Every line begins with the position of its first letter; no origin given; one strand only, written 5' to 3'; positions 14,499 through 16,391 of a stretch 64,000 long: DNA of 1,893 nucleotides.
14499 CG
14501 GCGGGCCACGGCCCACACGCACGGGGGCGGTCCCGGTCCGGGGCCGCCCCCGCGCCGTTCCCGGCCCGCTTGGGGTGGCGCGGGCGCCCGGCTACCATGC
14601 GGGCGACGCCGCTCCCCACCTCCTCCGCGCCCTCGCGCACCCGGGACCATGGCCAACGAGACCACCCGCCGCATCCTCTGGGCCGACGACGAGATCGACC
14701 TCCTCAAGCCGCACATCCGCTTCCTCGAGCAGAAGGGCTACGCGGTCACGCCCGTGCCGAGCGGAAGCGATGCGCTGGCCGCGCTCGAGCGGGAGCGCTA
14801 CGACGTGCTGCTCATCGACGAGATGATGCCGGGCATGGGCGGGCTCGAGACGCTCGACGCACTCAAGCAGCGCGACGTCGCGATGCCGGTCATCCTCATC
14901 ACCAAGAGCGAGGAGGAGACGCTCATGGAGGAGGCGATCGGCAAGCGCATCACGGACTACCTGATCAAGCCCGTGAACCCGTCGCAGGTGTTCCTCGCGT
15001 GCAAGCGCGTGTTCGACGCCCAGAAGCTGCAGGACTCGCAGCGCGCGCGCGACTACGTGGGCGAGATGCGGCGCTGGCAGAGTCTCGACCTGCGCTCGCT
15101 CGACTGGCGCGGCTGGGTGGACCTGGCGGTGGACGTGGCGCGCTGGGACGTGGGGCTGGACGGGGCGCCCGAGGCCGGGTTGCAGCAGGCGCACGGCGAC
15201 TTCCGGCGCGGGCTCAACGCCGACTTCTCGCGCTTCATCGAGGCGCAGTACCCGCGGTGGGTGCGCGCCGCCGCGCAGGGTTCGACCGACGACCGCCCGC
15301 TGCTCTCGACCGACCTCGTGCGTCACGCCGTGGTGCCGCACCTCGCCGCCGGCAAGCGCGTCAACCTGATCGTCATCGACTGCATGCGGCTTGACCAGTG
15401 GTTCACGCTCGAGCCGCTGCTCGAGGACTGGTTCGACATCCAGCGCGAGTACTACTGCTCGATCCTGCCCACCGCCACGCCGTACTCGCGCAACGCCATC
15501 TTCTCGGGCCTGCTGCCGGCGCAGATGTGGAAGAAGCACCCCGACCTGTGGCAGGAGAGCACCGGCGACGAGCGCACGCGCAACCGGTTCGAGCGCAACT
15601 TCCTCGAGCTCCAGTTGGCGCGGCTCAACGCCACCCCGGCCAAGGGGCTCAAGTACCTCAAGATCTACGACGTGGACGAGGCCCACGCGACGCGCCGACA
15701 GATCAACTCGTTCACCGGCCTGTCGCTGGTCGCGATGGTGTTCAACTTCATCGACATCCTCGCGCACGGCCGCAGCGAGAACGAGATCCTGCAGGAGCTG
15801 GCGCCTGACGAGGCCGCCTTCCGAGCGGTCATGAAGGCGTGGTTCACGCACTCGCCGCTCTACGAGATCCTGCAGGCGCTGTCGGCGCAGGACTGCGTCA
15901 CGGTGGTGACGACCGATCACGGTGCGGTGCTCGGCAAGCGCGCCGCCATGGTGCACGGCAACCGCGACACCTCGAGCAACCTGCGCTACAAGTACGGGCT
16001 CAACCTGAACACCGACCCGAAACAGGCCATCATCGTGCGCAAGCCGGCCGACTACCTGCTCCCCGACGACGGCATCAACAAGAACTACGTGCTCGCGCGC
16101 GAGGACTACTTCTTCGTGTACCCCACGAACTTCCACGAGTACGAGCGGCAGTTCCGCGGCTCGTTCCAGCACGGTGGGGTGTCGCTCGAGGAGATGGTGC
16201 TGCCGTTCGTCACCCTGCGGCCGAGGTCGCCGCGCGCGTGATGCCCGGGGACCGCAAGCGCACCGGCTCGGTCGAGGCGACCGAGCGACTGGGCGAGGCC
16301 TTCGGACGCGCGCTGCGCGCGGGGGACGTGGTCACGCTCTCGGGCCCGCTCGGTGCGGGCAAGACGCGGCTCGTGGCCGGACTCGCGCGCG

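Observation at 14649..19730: PorX-like receiver-PglZ regulator translationally coupled to the tsaE / tsaB::rimI t6A-modification genes and an MscS channel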

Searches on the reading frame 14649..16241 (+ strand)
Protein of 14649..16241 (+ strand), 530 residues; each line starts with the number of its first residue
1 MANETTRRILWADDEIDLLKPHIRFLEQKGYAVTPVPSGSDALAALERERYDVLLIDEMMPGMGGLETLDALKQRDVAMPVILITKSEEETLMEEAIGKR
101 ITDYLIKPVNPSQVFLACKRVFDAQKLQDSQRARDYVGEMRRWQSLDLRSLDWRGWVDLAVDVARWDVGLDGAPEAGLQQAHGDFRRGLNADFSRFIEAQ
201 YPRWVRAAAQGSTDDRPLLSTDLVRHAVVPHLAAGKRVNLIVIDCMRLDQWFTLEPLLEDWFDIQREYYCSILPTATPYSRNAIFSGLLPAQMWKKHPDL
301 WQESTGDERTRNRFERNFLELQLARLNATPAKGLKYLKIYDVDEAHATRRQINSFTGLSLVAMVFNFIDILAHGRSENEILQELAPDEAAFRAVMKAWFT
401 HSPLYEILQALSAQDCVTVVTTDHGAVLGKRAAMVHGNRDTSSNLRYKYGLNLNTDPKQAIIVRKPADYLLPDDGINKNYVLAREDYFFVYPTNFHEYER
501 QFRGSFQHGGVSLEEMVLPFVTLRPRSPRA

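Call 8: search_protein_families(library=pfam, proteins=[window:14649-16241:+], max_evalue=0.01)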
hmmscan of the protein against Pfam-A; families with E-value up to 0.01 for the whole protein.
window:14649-16241:+ (530 aa): 2 families
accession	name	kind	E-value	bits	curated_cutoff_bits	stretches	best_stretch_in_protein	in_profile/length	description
PF00072.30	Response_reg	-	1.2e-23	83.8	30.2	1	9-115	1-107/111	Response regulator receiver domain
PF08665.17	PglZ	-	7.1e-19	68.9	25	1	236-430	1-176/179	PglZ domain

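Call 9: search_protein_families(library=ncbifam, proteins=[window:14649-16241:+], max_evalue=0.01)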
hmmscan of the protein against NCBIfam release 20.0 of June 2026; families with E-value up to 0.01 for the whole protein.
window:14649-16241:+ (530 aa): 94 families (the best 25 are shown)
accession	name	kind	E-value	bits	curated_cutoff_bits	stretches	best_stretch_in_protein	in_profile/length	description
NF052313.1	T9SS_RR_PorX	equivalog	1.9e-187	624.1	300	1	8-526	2-513/513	T9SS response regulator signal transducer PorX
NF033449.0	BREX_PglZ_3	exception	6.1e-25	87.6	250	1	105-523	251-641/642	BREX-3 system phosphatase PglZ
NF047793.1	ResRegPgtA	equivalog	8.5e-19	67.7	650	1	5-126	4-125/414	two-component system response regulator PgtA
NF007005.1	PRK09468.1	equivalog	3e-15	56.3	331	1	5-125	2-122/237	osmolarity response regulator transcription factor OmpR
NF008469.0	PRK11361.1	equivalog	1.2e-14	53.9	714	1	5-133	3-131/461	acetoacetate metabolism transcriptional regulator AtoC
NF053512.1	nitric_RR_NosR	exception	9.7e-14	51.2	400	1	9-131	1-124/422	response regulator c-di-GMP phosphodiesterase, NosR family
NF041734.1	resp_reg_RppA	equivalog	2.7e-13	49.8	250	1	8-114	2-110/229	two-component system response regulator RppA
NF053854.1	RespRegPhoBBctds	equivalog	5.3e-13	48.8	270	1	9-132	1-125/225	two-component system response regulator PhoB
NF007135.0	PRK09581.1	equivalog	1.2e-12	47.5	474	1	24-135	20-133/457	PleD family two-component system response regulator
NF046022.1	RespRegCpdRBruc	equivalog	1.5e-12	47.5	180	1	8-122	3-117/120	cell cycle two-component system response regulator CpdR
NF007969.0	PRK10693.1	equivalog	2.1e-12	46.7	329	1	6-110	7-111/337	two-component system response regulator RssB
NF033446.0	BREX_PglZ_2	exception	3e-12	45.6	200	1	149-526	390-724/890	BREX-2 system phosphatase PglZ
NF011695.0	PRK15115.1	equivalog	6e-12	45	763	1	3-126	3-126/445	two-component system response regulator GlrR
NF051870.1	NAssimRespRegNtrX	equivalog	6.1e-12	45.2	600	1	8-130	3-127/452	nitrogen assimilation response regulator NtrX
NF000403.1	vanR-C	exception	6.6e-12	45.5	480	1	7-120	3-115/231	vancomycin resistance response regulator transcription factor VanR-C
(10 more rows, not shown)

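Call 10: find_encoding_contigs(protein=window:14649-16241:+, flank=10000, max_places=4)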
Protein window:14649-16241:+ (530 aa): 2 contigs read that carry it; 2 places shown.
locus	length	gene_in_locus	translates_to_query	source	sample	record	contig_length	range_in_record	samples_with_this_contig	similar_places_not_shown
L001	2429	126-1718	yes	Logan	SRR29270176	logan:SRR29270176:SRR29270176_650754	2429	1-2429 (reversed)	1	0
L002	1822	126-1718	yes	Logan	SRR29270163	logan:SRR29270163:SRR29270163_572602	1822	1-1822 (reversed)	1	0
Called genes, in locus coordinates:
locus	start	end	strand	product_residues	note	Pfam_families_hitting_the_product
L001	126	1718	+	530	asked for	PF00072:Response_reg, PF08665:PglZ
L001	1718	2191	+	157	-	PF02367:TsaE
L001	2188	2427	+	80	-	?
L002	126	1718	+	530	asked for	PF00072:Response_reg, PF08665:PglZ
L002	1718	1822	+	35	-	?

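Call 22: find_homologous_proteins(query=window:14649-16241:+, max_evalue=1e-10)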
Query window:14649-16241:+ (530 aa): 8000 proteins with E <= 1e-10 among 8000 candidates; the best 120 are listed.
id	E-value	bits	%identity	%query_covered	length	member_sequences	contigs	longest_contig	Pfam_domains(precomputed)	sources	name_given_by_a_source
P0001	0.0e+0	1205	99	100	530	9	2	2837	PF00072.31,PF08665.18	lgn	-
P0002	0.0e+0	1114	90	100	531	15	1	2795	PF00072.31,PF08665.18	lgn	-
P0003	0.0e+0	1109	88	100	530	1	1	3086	PF00072.31,PF08665.18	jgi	-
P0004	0.0e+0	1108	89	100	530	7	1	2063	PF00072.31,PF08665.18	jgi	jgi:CheY-like chemotaxis protein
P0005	0.0e+0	1103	89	100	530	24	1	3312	PF00072.31,PF08665.18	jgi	jgi:CheY-like chemotaxis protein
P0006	0.0e+0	1101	89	100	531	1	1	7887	PF00072.31,PF08665.18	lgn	-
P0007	0.0e+0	1101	88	100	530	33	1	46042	PF00072.31,PF08665.18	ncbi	-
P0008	0.0e+0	1099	89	100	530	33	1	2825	PF00072.31,PF08665.18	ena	-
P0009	0.0e+0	1096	88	100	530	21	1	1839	PF00072.31,PF08665.18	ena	-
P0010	0.0e+0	1096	88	100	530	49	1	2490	PF00072.31,PF08665.18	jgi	jgi:CheY-like chemotaxis protein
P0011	0.0e+0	1095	87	100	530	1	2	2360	PF00072.31,PF08665.18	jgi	jgi:CheY-like chemotaxis protein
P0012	0.0e+0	1089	88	100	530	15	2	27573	PF00072.31,PF08665.18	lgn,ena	-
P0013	0.0e+0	1087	88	100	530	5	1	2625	PF00072.31,PF08665.18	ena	-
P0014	0.0e+0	1087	87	100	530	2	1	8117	PF00072.31,PF08665.18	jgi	jgi:CheY-like chemotaxis protein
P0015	0.0e+0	1085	87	100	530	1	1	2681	PF00072.31,PF08665.18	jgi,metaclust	metaclust:\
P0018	0.0e+0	1069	86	100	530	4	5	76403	PF00072.31,PF08665.18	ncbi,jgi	jgi:CheY-like chemotaxis protein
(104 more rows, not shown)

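Call 23: search_solved_structures(query=window:14649-16241:+, max_evalue=1e-10, show_alignments=2)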
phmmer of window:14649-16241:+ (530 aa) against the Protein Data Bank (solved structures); distinct sequences matched with E-value up to 1e-10: 9.
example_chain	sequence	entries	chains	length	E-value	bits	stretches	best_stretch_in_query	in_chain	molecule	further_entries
7pv7_D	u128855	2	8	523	3.3e-126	425.4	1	8-526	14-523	Response regulator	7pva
7pvk_A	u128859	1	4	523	1.6e-125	423.1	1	8-526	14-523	Response regulator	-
8ted_A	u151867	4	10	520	4.4e-125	421.7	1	8-526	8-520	Response regulator receiver protein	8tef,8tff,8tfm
8p6f_A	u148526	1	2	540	5.1e-125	421.5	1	8-526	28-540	Response regulator receiver domain-containing protein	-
8thp_A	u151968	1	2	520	2.2e-124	419.4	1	8-526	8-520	Response regulator receiver protein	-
1mvo_A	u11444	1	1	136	6.3e-13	51.6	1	6-125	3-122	PhoP response regulator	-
6swl_A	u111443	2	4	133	1.3e-11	47.3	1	9-131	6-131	Two-component response regulator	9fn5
4hnr_A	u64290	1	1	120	7.8e-11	44.7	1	7-121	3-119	Chemotaxis protein CheY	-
1dc7_A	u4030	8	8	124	8.9e-11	44.5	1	7-120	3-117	NITROGEN REGULATION PROTEIN | NITROGEN REGULATION PROTEIN NR(I) | NTRC RECEIVER DOMAIN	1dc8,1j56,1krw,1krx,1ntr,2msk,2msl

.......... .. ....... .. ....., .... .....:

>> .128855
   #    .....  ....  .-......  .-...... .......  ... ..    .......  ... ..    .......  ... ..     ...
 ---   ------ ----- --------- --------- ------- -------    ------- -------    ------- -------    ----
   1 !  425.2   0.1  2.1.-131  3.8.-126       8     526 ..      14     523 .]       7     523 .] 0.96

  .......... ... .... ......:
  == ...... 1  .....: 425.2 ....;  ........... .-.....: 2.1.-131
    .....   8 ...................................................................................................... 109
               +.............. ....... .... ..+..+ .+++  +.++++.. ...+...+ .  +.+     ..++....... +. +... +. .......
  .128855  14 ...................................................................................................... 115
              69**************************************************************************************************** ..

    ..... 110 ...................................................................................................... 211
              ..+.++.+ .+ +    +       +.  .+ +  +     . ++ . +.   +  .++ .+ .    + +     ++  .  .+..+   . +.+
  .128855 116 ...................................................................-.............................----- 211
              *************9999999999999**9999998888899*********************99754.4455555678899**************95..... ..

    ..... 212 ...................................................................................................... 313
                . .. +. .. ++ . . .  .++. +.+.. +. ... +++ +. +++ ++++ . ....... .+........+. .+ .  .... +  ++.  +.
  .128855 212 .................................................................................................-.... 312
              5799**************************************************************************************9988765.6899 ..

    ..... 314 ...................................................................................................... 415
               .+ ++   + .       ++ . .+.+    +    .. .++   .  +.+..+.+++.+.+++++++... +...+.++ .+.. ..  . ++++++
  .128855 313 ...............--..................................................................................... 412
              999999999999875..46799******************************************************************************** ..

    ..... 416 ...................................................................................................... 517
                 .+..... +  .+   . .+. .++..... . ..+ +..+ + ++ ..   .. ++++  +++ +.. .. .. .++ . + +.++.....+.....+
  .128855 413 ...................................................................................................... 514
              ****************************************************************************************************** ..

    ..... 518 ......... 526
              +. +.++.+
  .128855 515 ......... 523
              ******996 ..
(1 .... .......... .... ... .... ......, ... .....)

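Call 25: find_related_loci(query=A1, collection=genome_contigs, flank=7000)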
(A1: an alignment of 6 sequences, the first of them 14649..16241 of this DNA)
Query A1 (530 aa) in genome_contigs; peptide patterns used: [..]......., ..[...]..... (x = any residue, [..] = any of these).
600 stretches matched a pattern (row limit reached: there are more); 591 encode a relative of the query (tblastn E <= 1e-3); the best 80 are kept; 80 distinct loci.
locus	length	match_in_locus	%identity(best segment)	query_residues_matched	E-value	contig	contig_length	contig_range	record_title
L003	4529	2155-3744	80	1-530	0e+0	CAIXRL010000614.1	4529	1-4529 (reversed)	MAG: Candidatus Eisenbacteria bacterium isolate AlinenSediments_bin-1799 genome assembly, contig: bin-1799:614/850, whol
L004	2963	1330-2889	76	1-526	0e+0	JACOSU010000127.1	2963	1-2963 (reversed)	MAG: Candidatus Eisenbacteria bacterium isolate NC_groundwater_26_Pr7_B-0.1um_68_11 FFV18_Bp1_scaffold_563433, whole gen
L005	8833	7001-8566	74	1-527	0e+0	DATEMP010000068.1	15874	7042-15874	MAG TPA_asm: Candidatus Eisenbacteria bacterium isolate SMAG_U8945 k141_34928, whole genome shotgun sequence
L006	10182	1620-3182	74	1-526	0e+0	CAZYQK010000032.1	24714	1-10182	MAG TPA_asm: uncultured bacterium isolate SRP119689_co1_84 genome assembly, contig: NODE_2567_length_24714_cov_6.633156,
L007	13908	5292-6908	73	1-530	0e+0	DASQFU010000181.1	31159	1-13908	MAG TPA_asm: Candidatus Limnocylindria bacterium isolate SMAG_U11788 k141_505551, whole genome shotgun sequence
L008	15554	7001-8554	73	1-523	0e+0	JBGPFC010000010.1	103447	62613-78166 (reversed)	MAG: Candidatus Eisenbacteria bacterium isolate OBJ_0618_7090110_76 k141_7027743_length_103447_cov_24.5020, whole genome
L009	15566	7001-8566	72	1-526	0e+0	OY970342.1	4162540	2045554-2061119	MAG: Candidatus Eisenbacteria bacterium isolate MFD02242.bin.c.1 genome assembly, chromosome: 1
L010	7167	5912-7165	81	1-418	0e+0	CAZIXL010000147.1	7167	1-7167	MAG TPA_asm: uncultured bacterium isolate binchicken_co118_82 genome assembly, contig: NODE_13685_length_7167_cov_5.6643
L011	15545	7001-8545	56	6-526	0e+0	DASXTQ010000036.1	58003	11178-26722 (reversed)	MAG TPA_asm: Candidatus Eisenbacteria bacterium isolate SMAG_U4696 k141_2447952, whole genome shotgun sequence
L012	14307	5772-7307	52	8-526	0e+0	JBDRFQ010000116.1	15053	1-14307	MAG: Candidatus Eisenbacteria bacterium isolate MEGAHIT-group-1.380 k141_9022575, whole genome shotgun sequence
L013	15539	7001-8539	52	8-526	0e+0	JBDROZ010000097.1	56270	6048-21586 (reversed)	MAG: Candidatus Eisenbacteria bacterium isolate MEGAHIT-group-1.985 k141_8579250, whole genome shotgun sequence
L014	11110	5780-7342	49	1-526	0e+0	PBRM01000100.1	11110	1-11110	MAG: Gemmatimonadetes bacterium isolate NP952 MHASMcontig_576298, whole genome shotgun sequence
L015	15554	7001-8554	48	3-526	0e+0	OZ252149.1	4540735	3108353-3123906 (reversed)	MAG: Candidatus Latescibacterota bacterium isolate 5250bc21-db7e-4a39-8016-0dfc5ffc07cb genome assembly, chromosome: 1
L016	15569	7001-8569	50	3-526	9e-177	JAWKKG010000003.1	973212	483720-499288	MAG: bacterium isolate BC1.91 BC1.91.fa-3, whole genome shotgun sequence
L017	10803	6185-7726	47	7-526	1e-173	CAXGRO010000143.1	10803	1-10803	MAG TPA_asm: uncultured bacterium isolate ERR594323_concoct_206 genome assembly, contig: ERZ8580415.10414, whole genome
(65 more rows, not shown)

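Call 32: find_encoding_contigs(protein=P0007, flank=8000, max_places=2)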
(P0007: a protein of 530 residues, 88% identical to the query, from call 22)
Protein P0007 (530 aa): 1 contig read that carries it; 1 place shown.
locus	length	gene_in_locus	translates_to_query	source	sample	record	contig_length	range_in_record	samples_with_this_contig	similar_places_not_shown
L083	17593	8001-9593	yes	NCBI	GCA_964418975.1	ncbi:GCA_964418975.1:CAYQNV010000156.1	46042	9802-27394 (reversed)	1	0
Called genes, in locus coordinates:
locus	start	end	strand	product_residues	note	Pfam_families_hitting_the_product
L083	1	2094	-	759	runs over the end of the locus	PF14870:PSII_BNR (faint), PF15902:Sortilin-Vps10 (faint), PF25852:DUF6242_C (faint), PF02012:BNR (faint)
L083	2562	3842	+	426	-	PF02403:Seryl_tRNA_N, PF00587:tRNA-synt_2b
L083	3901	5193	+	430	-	PF02518:HATPase_c, PF13589:HATPase_c_3 (weak)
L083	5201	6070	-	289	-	PF13349:DUF4097 (weak)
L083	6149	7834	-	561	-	PF04389:Peptidase_M28, PF01546:Peptidase_M20 (weak)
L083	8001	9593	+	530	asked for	PF00072:Response_reg, PF08665:PglZ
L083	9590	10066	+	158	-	PF02367:TsaE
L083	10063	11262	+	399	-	PF00814:TsaD, PF00583:Acetyltransf_1, PF13480:Acetyltransf_6 (weak), PF13673:Acetyltransf_10, PF13508:Acetyltransf_7, PF08445:FR47 (weak)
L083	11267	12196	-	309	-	PF00174:Oxidored_molyb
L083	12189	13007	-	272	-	PF01292:Ni_hydr_CYTB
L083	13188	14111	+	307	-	PF17848:Zn_ribbon_ACC, PF01039:Carboxyl_trans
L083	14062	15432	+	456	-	PF08245:Mur_ligase_M, PF02875:Mur_ligase_C, PF27239:FOL3_C (weak)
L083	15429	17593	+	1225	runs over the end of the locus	PF03968:LptD_N (faint), PF06835:LptC (faint), PF13100:OstA_2 (faint), PF19838:LptD_2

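Call 33: find_encoding_contigs(protein=P0018, flank=8000, max_places=2)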
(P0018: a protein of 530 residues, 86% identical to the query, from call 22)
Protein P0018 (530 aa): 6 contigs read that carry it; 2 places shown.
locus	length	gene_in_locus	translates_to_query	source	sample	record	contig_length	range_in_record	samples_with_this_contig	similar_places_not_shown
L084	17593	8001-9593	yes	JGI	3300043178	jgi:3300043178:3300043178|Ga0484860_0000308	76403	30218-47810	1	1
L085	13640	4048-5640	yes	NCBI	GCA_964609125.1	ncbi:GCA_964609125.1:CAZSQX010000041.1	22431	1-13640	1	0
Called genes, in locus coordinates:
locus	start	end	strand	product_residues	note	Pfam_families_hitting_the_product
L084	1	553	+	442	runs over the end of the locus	PF02881:SRP54_N, PF06414:Zeta_toxin (weak), PF00448:SRP54, PF02978:SRP_SPB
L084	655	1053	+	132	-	PF00886:Ribosomal_S16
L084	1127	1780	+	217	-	PF00484:Pro_CA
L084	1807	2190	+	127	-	PF13428:TPR_14 (faint), PF13424:TPR_12 (faint), PF07719:TPR_2 (faint), PF13174:TPR_6 (faint), PF13432:TPR_16, PF13414:TPR_11 (weak), PF14559:TPR_19 (weak)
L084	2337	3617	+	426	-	PF02403:Seryl_tRNA_N, PF00587:tRNA-synt_2b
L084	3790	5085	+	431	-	PF00512:HisKA (faint), PF02518:HATPase_c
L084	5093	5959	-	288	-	PF13349:DUF4097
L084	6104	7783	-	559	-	PF01546:Peptidase_M20 (faint), PF04389:Peptidase_M28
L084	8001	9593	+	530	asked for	PF00072:Response_reg, PF08665:PglZ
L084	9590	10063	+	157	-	PF02367:TsaE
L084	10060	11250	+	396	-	PF00814:TsaD, PF08445:FR47 (faint), PF00583:Acetyltransf_1, PF13673:Acetyltransf_10, PF13508:Acetyltransf_7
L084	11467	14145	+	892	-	PF13229:Beta_helix (faint), PF13860:FlgD_ig (weak)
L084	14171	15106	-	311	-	PF00174:Oxidored_molyb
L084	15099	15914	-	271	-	PF01292:Ni_hydr_CYTB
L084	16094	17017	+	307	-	PF17848:Zn_ribbon_ACC, PF01039:Carboxyl_trans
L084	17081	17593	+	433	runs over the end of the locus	PF08245:Mur_ligase_M, PF02875:Mur_ligase_C, PF27239:FOL3_C (weak)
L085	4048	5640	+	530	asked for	PF00072:Response_reg, PF08665:PglZ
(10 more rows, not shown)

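Call 45: search_protein_families(library=ncbifam, proteins=[L084:11467-14145:+], max_evalue=0.01)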
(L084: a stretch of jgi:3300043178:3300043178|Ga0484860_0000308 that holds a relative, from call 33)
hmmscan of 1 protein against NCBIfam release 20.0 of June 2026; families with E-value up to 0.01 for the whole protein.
L084:11467-14145:+ (892 aa): 2 families
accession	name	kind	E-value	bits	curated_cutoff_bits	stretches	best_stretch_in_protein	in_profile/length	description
TIGR04247.1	NosD_copper_fam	subfamily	0.0022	16.6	300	0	505-554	150-197/377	nitrous oxide reductase family maturation protein NosD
NF005176.1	PRK06655.1-1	equivalog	0.0058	16.6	230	0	831-880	101-150/197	flagellar hook assembly protein FlgD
